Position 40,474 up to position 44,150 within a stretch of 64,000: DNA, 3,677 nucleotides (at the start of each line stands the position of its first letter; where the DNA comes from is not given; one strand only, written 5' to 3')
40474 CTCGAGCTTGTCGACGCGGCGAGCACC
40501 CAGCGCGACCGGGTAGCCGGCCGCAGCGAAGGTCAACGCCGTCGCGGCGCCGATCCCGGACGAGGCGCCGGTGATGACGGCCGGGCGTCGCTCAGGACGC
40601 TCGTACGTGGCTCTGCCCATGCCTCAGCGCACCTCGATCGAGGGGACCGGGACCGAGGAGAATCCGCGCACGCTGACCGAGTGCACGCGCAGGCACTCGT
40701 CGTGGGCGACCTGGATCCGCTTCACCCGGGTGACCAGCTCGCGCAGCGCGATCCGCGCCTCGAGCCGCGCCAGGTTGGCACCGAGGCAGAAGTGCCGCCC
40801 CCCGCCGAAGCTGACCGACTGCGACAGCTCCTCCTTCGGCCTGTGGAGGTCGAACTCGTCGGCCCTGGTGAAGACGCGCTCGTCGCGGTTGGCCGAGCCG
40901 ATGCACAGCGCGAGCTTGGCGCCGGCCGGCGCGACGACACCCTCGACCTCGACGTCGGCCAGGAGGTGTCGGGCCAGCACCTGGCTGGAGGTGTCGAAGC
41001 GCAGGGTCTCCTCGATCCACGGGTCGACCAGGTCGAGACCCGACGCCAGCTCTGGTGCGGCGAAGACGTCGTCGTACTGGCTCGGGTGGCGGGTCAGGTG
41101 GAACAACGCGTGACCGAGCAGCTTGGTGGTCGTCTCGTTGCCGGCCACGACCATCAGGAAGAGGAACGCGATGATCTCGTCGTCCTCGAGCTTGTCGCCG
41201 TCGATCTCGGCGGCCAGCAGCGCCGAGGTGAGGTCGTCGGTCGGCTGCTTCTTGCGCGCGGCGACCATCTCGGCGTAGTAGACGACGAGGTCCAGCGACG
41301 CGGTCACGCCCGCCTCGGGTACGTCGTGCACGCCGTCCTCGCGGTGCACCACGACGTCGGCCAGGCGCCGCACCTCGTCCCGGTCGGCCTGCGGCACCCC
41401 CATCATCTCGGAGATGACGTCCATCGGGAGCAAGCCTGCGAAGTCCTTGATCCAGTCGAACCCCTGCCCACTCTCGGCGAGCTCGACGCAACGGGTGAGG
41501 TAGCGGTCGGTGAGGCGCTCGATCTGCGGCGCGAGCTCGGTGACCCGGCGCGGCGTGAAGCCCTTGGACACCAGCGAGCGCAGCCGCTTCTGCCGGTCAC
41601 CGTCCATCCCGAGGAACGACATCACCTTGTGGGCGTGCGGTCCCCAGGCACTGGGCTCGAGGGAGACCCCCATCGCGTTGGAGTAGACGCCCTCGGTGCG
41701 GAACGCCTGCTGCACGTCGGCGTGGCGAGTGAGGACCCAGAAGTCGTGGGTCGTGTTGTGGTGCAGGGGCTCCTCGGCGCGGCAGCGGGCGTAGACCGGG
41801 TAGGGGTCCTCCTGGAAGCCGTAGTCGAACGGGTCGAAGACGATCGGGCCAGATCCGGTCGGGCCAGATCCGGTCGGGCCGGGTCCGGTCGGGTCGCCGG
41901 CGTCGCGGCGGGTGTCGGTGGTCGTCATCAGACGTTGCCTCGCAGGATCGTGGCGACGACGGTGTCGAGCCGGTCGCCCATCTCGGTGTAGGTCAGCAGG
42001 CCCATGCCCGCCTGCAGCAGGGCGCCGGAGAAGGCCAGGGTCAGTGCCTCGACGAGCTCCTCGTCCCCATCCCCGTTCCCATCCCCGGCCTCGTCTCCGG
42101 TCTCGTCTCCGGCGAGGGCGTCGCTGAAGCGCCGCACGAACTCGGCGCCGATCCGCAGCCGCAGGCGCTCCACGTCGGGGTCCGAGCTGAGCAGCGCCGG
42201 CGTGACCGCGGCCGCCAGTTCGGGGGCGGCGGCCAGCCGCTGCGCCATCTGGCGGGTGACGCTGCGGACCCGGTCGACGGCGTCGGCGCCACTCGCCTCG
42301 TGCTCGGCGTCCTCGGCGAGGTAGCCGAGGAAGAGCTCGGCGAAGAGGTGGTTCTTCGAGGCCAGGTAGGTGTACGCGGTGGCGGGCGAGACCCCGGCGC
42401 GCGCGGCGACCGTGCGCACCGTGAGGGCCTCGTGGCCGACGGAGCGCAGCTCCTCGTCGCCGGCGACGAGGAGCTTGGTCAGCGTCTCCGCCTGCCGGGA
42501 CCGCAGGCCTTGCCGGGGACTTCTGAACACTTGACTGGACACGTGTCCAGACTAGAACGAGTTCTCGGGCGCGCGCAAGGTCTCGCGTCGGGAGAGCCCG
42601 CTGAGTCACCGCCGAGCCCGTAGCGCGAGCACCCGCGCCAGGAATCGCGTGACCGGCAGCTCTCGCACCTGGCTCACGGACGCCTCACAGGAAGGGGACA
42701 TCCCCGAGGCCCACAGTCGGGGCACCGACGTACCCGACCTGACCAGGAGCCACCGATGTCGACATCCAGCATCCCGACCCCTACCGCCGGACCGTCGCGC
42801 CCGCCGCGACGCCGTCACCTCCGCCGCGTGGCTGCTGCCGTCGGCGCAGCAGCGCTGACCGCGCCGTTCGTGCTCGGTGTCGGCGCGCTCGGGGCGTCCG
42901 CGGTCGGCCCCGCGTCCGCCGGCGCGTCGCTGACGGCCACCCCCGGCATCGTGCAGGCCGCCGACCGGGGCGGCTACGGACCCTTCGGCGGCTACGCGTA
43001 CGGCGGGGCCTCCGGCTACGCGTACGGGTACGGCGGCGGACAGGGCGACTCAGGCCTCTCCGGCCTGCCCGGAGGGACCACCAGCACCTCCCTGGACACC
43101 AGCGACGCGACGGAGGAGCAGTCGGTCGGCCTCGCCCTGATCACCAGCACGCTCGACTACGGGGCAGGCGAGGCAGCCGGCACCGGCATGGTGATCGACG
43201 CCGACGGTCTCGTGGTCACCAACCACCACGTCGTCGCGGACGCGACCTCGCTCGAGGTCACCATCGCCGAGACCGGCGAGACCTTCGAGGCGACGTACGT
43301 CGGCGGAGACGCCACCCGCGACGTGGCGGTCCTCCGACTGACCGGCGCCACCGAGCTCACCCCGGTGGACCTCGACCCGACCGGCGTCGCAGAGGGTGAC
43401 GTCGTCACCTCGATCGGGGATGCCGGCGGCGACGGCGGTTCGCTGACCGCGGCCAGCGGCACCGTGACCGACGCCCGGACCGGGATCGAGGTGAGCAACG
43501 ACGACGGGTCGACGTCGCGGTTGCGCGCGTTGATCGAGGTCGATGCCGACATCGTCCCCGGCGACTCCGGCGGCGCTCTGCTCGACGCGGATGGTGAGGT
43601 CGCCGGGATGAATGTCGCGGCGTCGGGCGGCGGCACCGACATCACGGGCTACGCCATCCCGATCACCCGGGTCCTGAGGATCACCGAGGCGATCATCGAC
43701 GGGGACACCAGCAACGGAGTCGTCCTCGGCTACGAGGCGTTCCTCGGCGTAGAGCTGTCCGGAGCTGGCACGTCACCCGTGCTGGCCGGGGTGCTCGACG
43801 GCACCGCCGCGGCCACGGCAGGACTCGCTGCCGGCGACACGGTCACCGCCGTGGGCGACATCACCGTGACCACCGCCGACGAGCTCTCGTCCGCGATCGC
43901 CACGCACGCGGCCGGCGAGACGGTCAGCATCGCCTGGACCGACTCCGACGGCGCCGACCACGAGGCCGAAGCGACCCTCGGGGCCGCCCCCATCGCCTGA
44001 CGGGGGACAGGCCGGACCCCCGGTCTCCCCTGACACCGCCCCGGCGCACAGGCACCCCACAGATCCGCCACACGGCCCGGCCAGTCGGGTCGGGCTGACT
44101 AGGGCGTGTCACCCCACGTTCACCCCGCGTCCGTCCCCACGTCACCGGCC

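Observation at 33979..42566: Bacterial CYP51 cassette as a single 10-gene co-directional, translationally coupled string under a KstR-type box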

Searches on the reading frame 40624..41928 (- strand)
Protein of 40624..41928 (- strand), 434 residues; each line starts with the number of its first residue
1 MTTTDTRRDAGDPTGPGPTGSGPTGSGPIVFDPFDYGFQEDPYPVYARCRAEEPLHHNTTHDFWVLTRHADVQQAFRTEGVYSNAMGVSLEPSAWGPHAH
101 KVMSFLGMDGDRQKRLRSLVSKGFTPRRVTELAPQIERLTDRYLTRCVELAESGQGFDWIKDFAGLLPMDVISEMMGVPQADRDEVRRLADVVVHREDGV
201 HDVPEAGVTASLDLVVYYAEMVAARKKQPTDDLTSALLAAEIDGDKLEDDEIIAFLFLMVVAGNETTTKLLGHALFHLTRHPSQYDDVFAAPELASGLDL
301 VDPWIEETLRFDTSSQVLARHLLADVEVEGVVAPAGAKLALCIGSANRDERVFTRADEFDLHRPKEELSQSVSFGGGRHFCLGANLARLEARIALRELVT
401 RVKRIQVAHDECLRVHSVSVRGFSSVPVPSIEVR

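Call 4: search_protein_families(library=pfam, proteins=[window:40624-41928:-])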
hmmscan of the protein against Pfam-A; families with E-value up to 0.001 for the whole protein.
window:40624-41928:- (434 aa): 1 family
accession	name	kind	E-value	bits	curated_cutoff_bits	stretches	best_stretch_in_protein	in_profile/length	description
PF00067.27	p450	-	8.8e-32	110.9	22.8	1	227-401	235-431/462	Cytochrome P450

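Call 5: search_protein_families(library=ncbifam, proteins=[window:40624-41928:-])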
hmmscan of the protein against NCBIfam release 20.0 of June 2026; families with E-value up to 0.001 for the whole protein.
window:40624-41928:- (434 aa): 9 families
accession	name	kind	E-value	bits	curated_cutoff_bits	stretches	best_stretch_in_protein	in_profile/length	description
TIGR04538.1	P450_cycloAA_1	subfamily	9.3e-49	166.3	500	1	34-426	3-390/395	cytochrome P450, cyclodipeptide synthase-associated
NF041177.1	Cyp119_Thmprot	equivalog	6.1e-45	153.6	680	1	106-428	69-364/368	cytochrome P450 Cyp119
TIGR04515.1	P450_rel_GT_act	subfamily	2.5e-40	139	343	1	37-428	28-385/386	P450-derived glycosyltransferase activator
NF045816.1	PentlenlactSyn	equivalog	5.9e-39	133.9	700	1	61-428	36-394/396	pentalenolactone synthase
TIGR04458.1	CYP450_TxtE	equivalog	6.1e-35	120.6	500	1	40-428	11-400/403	4-nitrotryptophan synthase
NF041802.1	P450_SolI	exception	6.1e-33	113.9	850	1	43-428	33-420/424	solanimycin biosynthesis cytochrome P450 SolI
NF045812.1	PentlenOxigase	equivalog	1.5e-17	63.6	800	1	225-410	214-416/444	pentalenene oxygenase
NF050147.1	aminopyruv_ApyO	equivalog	3.1e-15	55.8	525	1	229-403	209-394/444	RiPP biosynthesis cytochrome P450 ApyO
NF051859.1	AlbFlvMonOxTrpSyn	equivalog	6e-13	48.2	700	1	213-404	218-429/457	bifunctional albaflavenone monooxygenase/terpene synthase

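Call 7: search_solved_structures(query=window:40624-41928:-, max_evalue=1e-20)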
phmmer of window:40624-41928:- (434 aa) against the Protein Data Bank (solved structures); distinct sequences matched with E-value up to 1e-20: 308 (the best 60 are shown).
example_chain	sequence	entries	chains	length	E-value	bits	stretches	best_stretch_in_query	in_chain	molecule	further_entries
8vxi_A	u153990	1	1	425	6.3e-63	216.7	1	53-428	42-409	CYP125MRCA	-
8vxg_A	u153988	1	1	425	7.6e-62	213.2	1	53-428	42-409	CYP125MRCA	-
8yhn_A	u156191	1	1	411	2.8e-60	208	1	29-423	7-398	Cytochrome P450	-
7y97_A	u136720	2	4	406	1.2e-57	199.3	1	40-409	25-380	Cytochrome P450 monooxygenase YjiB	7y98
7y9o_A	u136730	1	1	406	1.9e-57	198.7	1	40-407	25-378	Cytochrome P450 monooxygenase YjiB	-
3a4g_A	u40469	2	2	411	1.5e-56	195.7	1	26-429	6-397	Vitamin D hydroxylase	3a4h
3a4z_A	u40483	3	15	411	2.2e-56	195.2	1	26-429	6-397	Vitamin D hydroxylase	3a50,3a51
5gnm_A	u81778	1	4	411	2.8e-56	194.8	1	26-429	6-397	Vitamin D(3) 25-hydroxylase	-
3vrm_A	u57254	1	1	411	7.8e-56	193.4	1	26-429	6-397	Vitamin D(3) 25-hydroxylase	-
5gnl_A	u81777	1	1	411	1.5e-55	192.4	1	26-429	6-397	Vitamin D(3) 25-hydroxylase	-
6gmf_A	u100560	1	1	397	9e-54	186.6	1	40-428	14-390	Putative cytochrome P450 hydroxylase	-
6t0f_A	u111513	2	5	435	9.2e-53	183.3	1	59-428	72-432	Methyl-branched lipid omega-hydroxylase | CYP124 in complex with inhibitor compound 5'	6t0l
4rm4_A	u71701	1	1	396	1.5e-52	182.6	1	41-411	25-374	Cytochrome P450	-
2wm4_A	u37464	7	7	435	1.7e-52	182.4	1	62-428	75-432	PUTATIVE CYTOCHROME P450 124 | Methyl-branched lipid omega-hydroxylase | CYP124 in complex with inhibitor carbethoxyhexyl imidazole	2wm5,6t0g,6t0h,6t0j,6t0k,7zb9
6bld_A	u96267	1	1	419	5.5e-52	180.7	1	60-408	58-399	Cytochrome P450 268A2 Cyp268A2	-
4yzr_A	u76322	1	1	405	1.6e-50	175.9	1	29-428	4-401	Polyketide biosynthesis cytochrome P450 PksS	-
2vz7_A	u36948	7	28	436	3.1e-50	174.9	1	19-428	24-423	CYTOCHROME P450 MONOOXYGENASE | CYTOCHROME P450 HYDROXYLASE PIKC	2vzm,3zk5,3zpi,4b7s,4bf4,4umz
2whw_A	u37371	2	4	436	3.1e-50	174.9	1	19-428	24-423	CYTOCHROME P450 MONOOXYGENASE | CYTOCHROME P450 HYDROXYLASE PIKC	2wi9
2bvj_A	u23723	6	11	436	4.6e-50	174.4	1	19-428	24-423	CYTOCHROME P450 MONOOXYGENASE | CYTOCHROME P450 HYDROXYLASE PIKC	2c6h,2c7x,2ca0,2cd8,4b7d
8gue_A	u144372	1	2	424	5.1e-50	174.2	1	20-428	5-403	Cytochrome P450 monooxygenase PikC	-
7xbm_A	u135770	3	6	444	5.2e-50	174.2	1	19-428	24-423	Cytochrome P450 monooxygenase PikC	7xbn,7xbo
5ofq_A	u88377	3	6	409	6.9e-50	173.8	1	41-404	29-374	Cytochrome P450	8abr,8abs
8gdi_A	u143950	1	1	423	1.5e-49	172.7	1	62-428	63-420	Cytochrome P450 124A1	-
6cvc_A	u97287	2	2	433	1.5e-49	172.7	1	62-428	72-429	Cytochrome P450 124A1, Cyp124A1 | Cytochrome P450 124A1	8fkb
8fjo_A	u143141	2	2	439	1.5e-49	172.7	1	62-428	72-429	Cytochrome P450 124A1, Cyp124A1 | Cytochrome P450 124A1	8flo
8w6z_A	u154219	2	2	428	1.1e-48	169.8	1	36-428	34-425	Cytochrome P450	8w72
7wex_A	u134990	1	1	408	1.3e-48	169.6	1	31-428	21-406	Cytochrome P450 hydroxylase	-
2wgy_A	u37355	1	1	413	7.6e-48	167.1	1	41-425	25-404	CYTOCHROME P450 130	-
9u53_A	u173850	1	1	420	2.5e-47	165.3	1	99-408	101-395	Cytochrome P450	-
2wh8_A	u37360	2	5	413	2.7e-47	165.3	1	41-425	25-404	PUTATIVE CYTOCHROME P450 130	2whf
2uuq_A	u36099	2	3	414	2.7e-47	165.2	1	41-425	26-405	CYTOCHROME P450 130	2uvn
7cl9_A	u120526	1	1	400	3.1e-47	165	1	100-408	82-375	Cytochrome P450 hydroxylase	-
6l69_A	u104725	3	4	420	3.3e-47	164.9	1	99-408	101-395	Cytochrome P450 hydroxylase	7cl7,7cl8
5dqn_A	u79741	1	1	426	2.1e-46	162.3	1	28-396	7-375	Cytochrome P450 CYP125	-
6a7j_A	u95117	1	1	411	2.4e-46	162.1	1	103-408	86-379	Cytochrome P450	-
7ayx_A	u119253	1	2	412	2.4e-46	162.1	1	48-425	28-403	Cytochrome P450 113A1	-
4apy_A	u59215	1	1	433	2.7e-46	162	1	28-396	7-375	P450 HEME-THIOLATE PROTEIN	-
4wpz_A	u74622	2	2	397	2.9e-46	161.8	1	63-428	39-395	Cytochrome P450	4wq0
2jjn_A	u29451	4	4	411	3.1e-46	161.7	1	50-428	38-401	CYTOCHROME P450 113A1 | ERYTHROMYCIN B/D C-12 HYDROXYLASE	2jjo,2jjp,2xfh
5cje_A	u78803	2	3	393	4e-46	161.4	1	32-428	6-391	Cytochrome P450 hydroxylase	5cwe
6a7i_A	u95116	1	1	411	5.2e-46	161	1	99-408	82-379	Cytochrome P450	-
8fz8_A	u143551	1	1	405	9e-46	160.2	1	34-415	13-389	Cytochrome P450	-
1gwi_A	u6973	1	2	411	1.6e-45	159.4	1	92-408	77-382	CYTOCHROME P450 154C1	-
6gk5_A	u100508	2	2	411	1.9e-45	159.1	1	37-428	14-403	Cytochrome P450 CYP267B1 protein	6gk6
5xnt_A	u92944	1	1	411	2.2e-45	159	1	41-408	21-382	Cytochrome P450 CYP106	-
3p3l_A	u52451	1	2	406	5.7e-45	157.6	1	65-428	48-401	Cytochrome P450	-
3r9b_A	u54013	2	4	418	6.1e-45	157.5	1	33-427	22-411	CYTOCHROME P450 164A2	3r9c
4l0e_A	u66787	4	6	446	7.2e-45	157.2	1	46-428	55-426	P450 monooxygenase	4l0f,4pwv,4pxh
9cjg_A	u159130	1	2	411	9.6e-45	156.8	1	24-424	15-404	Cytochrome P450-G9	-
3ejb_B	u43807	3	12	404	9.9e-45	156.8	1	38-412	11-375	Biotin biosynthesis cytochrome P450-like enzyme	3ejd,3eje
2yoo_A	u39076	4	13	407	1.3e-44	156.4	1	46-428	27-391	P450 HEME-THIOLATE PROTEIN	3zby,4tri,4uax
3p3o_A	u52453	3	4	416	2.7e-44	155.4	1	65-428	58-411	Cytochrome P450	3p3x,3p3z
4z5p_A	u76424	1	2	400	9.4e-44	153.6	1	42-408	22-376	Cytochrome P450 hydroxylase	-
4yt3_A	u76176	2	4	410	1.5e-43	152.9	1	41-408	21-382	Cytochrome P450(MEG)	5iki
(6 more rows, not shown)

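Call 35: find_homologous_proteins(query=window:40627-41928:-, max_evalue=1e-40)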
Query window:40627-41928:- (434 aa): 7950 proteins with E <= 1e-40 among 8000 candidates; the best 120 are listed.
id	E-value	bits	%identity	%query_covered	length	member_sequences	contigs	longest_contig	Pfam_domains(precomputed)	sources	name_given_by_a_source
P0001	4.2e-292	987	100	100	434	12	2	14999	PF00067.28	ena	-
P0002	6.8e-250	848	90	96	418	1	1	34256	PF00067.28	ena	-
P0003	7.4e-248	841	88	97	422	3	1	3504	PF00067.28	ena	-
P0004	1.2e-246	837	87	100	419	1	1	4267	PF00067.28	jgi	jgi:cytochrome P450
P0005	1.8e-243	826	89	95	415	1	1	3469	PF00067.28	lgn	-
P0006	6.3e-243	825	87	96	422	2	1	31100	PF00067.28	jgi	jgi:cytochrome P450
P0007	5.3e-241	818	87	96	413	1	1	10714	PF00067.28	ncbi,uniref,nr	ncbi:cytochrome P450 [Nocardioides sp.]|uniref:cytochrome P450 n=1 Tax=Nocardioides sp. TaxID=35761 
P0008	9.1e-241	818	86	94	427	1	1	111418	PF00067.28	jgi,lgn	jgi:cytochrome P450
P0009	7.3e-240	815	87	94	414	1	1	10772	PF00067.28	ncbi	-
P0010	2.3e-237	806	85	96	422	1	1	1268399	PF00067.28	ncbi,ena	-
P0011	6.7e-233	792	85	96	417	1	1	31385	PF00067.28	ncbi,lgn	ncbi:cytochrome P450 [soil metagenome]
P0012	7.5e-233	791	85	95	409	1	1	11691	PF00067.28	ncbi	ncbi:MAG: cytochrome P450 [Nocardioides sp.]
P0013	1.2e-232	791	85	95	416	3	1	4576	PF00067.28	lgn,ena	-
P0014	2.5e-231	786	87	94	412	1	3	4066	PF00067.28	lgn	-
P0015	9.7e-231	785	84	94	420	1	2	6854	PF00067.28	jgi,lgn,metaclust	metaclust:\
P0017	9.4e-217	738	79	94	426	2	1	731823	PF00067.28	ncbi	ncbi:cytochrome P450 [Nocardioides salsibiostraticola]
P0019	2.8e-215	734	80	94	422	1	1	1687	PF00067.28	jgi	jgi:cytochrome P450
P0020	9.3e-215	732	78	94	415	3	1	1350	PF00067.28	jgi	jgi:cytochrome P450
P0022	3.1e-212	724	81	92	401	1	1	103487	PF00067.28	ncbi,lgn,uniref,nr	ncbi:cytochrome P450 [Nocardioides lijunqiniae]|uniref:cytochrome P450 n=1 Tax=Nocardioides lijunqin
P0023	6.3e-212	723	80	94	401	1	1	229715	PF00067.28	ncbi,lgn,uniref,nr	ncbi:cytochrome P450 [Nocardioides lijunqiniae]|uniref:cytochrome P450 n=1 Tax=Nocardioides lijunqin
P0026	2.2e-211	721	79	94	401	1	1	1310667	PF00067.28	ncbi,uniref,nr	ncbi:cytochrome P450 [Nocardioides sp. 503]|uniref:cytochrome P450 n=1 Tax=Nocardioides sp. 503 TaxI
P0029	5.4e-209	713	77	93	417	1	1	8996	PF00067.28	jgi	jgi:cytochrome P450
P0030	9.6e-209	712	78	93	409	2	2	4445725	PF00067.28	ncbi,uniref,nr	ncbi:cytochrome P450 [Nocardioides sp. cx-173]|uniref:cytochrome P450 n=1 Tax=Nocardioides sp. cx-17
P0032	3.8e-208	710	77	94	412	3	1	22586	PF00067.28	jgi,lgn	jgi:cytochrome P450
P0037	1.7e-205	701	76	94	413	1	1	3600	PF00067.28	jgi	jgi:cytochrome P450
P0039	3.1e-205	700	76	95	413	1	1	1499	PF00067.28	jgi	jgi:cytochrome P450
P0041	6.9e-205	699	76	94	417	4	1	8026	PF00067.28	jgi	jgi:cytochrome P450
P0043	3.1e-204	697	77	93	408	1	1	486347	PF00067.28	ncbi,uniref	ncbi:cytochrome P450 [Nocardioides endophyticus]|uniref:Cytochrome P450 n=1 Tax=Nocardioides endophy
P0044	1.0e-203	695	76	94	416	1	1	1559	PF00067.28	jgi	jgi:cytochrome P450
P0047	7.1e-203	693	76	94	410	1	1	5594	PF00067.28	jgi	jgi:cytochrome P450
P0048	1.1e-202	692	74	94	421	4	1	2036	PF00067.28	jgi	jgi:cytochrome P450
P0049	2.1e-202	691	75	94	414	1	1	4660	PF00067.28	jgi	jgi:cytochrome P450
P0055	4.8e-202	690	75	94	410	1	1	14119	PF00067.28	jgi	jgi:cytochrome P450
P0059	3.0e-201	687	76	93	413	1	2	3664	PF00067.28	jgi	jgi:cytochrome P450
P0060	3.1e-201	687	74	95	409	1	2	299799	PF00067.28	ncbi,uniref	ncbi:cytochrome P450 [Nocardioides caricicola]|uniref:Cytochrome P450 n=1 Tax=Nocardioides caricicol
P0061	6.2e-201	686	76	93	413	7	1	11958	PF00067.28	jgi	jgi:cytochrome P450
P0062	2.7e-200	684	76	92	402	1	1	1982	PF00067.28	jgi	jgi:cytochrome P450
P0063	3.8e-200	684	77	92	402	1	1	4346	PF00067.28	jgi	jgi:cytochrome P450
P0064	4.0e-200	684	74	94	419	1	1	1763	PF00067.28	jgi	jgi:cytochrome P450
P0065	8.0e-200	683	77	92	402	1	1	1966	PF00067.28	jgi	jgi:cytochrome P450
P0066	1.0e-199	682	76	92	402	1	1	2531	PF00067.28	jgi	jgi:cytochrome P450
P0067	1.4e-199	682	76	92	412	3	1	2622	PF00067.28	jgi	jgi:cytochrome P450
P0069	1.5e-199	682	76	92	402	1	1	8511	PF00067.28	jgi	jgi:cytochrome P450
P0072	6.3e-199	680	75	94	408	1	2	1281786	PF00067.28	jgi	jgi:cytochrome P450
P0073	1.4e-198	679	75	93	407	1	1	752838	PF00067.28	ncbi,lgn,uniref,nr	ncbi:cytochrome P450 [Nocardioides dongkuii]|uniref:cytochrome P450 n=1 Tax=Nocardioides dongkuii Ta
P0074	1.7e-198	678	76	92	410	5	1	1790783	PF00067.28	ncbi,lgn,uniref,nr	ncbi:hypothetical protein FHU40_003307 [Nocardioides soli]|uniref:Cytochrome P450 n=2 Tax=Nocardioid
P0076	2.1e-198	678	74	95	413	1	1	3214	PF00067.28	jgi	jgi:cytochrome P450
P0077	3.3e-198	677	75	94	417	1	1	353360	PF00067.28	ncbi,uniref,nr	ncbi:cytochrome P450 [Nocardioides sp. SYSU D00038]|uniref:cytochrome P450 n=1 Tax=Nocardioides sp. 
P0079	3.6e-198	677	75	93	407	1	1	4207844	PF00067.28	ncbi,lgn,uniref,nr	ncbi:cytochrome P450 [Nocardioides dongkuii]|uniref:cytochrome P450 n=1 Tax=Nocardioides dongkuii Ta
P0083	1.0e-197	676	74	94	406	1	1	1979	PF00067.28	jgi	jgi:cytochrome P450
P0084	2.7e-197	674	74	93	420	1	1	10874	PF00067.28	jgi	jgi:cytochrome P450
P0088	8.5e-197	673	76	92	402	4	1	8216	PF00067.28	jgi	jgi:cytochrome P450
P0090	2.7e-195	668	75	92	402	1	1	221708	PF00067.28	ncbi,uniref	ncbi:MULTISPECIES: cytochrome P450 [unclassified Nocardioides]|uniref:cytochrome P450 n=1 Tax=unclas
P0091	3.4e-195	667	75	93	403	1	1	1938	PF00067.28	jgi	jgi:cytochrome P450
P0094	7.8e-195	666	74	93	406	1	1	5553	PF00067.28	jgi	jgi:cytochrome P450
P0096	2.0e-194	665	74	94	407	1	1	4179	PF00067.28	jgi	jgi:cytochrome P450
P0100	6.1e-194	663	74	93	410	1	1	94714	PF00067.28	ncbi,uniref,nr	ncbi:cytochrome P450 [Nocardioides sp. YIM 152315]|uniref:cytochrome P450 n=1 Tax=Nocardioides sp. Y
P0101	6.2e-194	663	74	93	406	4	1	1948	PF00067.28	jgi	jgi:cytochrome P450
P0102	6.4e-194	663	74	93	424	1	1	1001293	PF00067.28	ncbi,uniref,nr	ncbi:cytochrome P450 [Nocardioides sp. T2.26MG-1]|uniref:cytochrome P450 n=1 Tax=Nocardioides sp. T2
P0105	1.8e-193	662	74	94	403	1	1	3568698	PF00067.28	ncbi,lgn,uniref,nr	ncbi:cytochrome P450 [Nocardioides sp. MAH-18]|uniref:Cytochrome P450 n=1 Tax=Nocardioides agri TaxI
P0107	3.8e-193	661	74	94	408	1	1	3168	PF00067.28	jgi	jgi:cytochrome P450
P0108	4.6e-193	660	73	94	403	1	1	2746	PF00067.28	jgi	jgi:cytochrome P450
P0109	8.2e-193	660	72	94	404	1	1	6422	PF00067.28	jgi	jgi:cytochrome P450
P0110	8.7e-193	659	73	93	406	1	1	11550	PF00067.28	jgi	jgi:cytochrome P450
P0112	1.5e-192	659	75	92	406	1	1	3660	PF00067.28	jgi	jgi:cytochrome P450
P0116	3.3e-192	658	73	94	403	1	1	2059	PF00067.28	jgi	jgi:cytochrome P450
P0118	6.8e-192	657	72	95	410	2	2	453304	PF00067.28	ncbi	ncbi:cytochrome P450 [Nocardioides pacificus]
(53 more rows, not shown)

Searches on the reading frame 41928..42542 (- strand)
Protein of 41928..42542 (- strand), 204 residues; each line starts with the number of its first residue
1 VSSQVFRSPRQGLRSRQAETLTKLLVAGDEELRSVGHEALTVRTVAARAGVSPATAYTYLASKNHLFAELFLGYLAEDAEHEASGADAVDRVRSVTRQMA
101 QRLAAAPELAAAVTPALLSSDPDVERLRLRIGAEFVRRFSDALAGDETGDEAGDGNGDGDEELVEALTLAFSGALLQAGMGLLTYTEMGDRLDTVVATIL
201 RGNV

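Call 4: search_protein_families(library=pfam, proteins=[window:41928-42542:-])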
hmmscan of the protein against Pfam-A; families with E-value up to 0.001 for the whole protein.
window:41928-42542:- (204 aa): 1 family
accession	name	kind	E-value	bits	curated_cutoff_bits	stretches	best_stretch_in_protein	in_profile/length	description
PF00440.29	TetR_N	-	6.7e-09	35.8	24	1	24-70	1-47/47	Bacterial regulatory proteins, tetR family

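Call 5: search_protein_families(library=ncbifam, proteins=[window:41928-42542:-])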
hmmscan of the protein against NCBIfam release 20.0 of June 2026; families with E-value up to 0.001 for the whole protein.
window:41928-42542:- (204 aa): 5 families
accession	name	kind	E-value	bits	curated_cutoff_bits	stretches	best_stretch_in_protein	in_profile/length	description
NF033703.1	transcr_KstR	equivalog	8.8e-10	38.5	280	1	35-147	23-139/185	cholesterol catabolism transcriptional regulator KstR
TIGR03384.1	betaine_BetI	equivalog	2.1e-05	24.3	201.3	1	23-72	12-61/189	choline-binding transcriptional repressor BetI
NF041196.1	ScbR_bind_reg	equivalog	0.00021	21.5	150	1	16-114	3-105/191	ScbR family autoregulator-binding transcription factor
NF001978.0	PRK00767.1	equivalog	0.00022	21.1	118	1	24-71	14-61/197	transcriptional regulator BetI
NF038211.1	MFT_alt_reg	equivalog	0.00058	20.3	285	1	33-113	15-95/193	mycofactocin system transcriptional regulator MftR2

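Call 50: search_solved_structures(query=window:41931-42542:-, max_evalue=0.001)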
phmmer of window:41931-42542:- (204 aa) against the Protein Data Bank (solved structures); distinct sequences matched with E-value up to 0.001: 7.
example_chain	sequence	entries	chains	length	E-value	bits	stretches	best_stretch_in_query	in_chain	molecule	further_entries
2of7_A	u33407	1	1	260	2.1e-05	27.8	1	8-149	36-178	Putative tetR-family transcriptional regulator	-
5cw8_A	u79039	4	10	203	0.00021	24.6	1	24-139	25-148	HTH-type transcriptional repressor KstR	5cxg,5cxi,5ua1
3mnl_A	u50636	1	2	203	0.00021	24.5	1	24-139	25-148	TRANSCRIPTIONAL REGULATORY PROTEIN (PROBABLY TETR-FAMILY)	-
5aqc_A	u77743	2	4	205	0.00022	24.5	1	25-139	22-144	HTH-TYPE TRANSCRIPTIONAL REPRESSOR KSTR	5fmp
5ua2_A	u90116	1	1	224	0.00031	24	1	24-139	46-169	HTH-type transcriptional repressor KstR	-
3bni_A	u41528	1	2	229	0.00033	23.9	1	11-70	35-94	Putative TetR-family transcriptional regulator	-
3c07_A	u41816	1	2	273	0.00047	23.4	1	17-100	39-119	Putative tetR-family transcriptional regulator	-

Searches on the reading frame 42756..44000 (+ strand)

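Call 12: search_protein_families(library=pfam, proteins=[window:42756-44000:+])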
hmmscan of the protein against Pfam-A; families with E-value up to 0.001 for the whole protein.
window:42756-44000:+ (414 aa): 6 families
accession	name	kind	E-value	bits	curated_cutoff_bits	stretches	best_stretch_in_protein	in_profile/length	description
PF13365.12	Trypsin_2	-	3e-24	86.8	27.6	1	142-285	1-144/144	Trypsin-like peptidase domain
PF00089.32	Trypsin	-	1.5e-12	48.2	20.6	1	137-307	22-217/220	Trypsin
PF13180.12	PDZ_2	-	1e-09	39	27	1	329-393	2-66/80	PDZ domain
PF17820.7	PDZ_6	-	5.4e-08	32.9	27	1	345-391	4-49/54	PDZ domain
PF00595.29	PDZ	-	2.1e-05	25.3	23.2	1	329-391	11-77/81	PDZ domain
PF10459.15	Peptidase_S46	-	0.0003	20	22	0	142-163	49-70/698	Peptidase S46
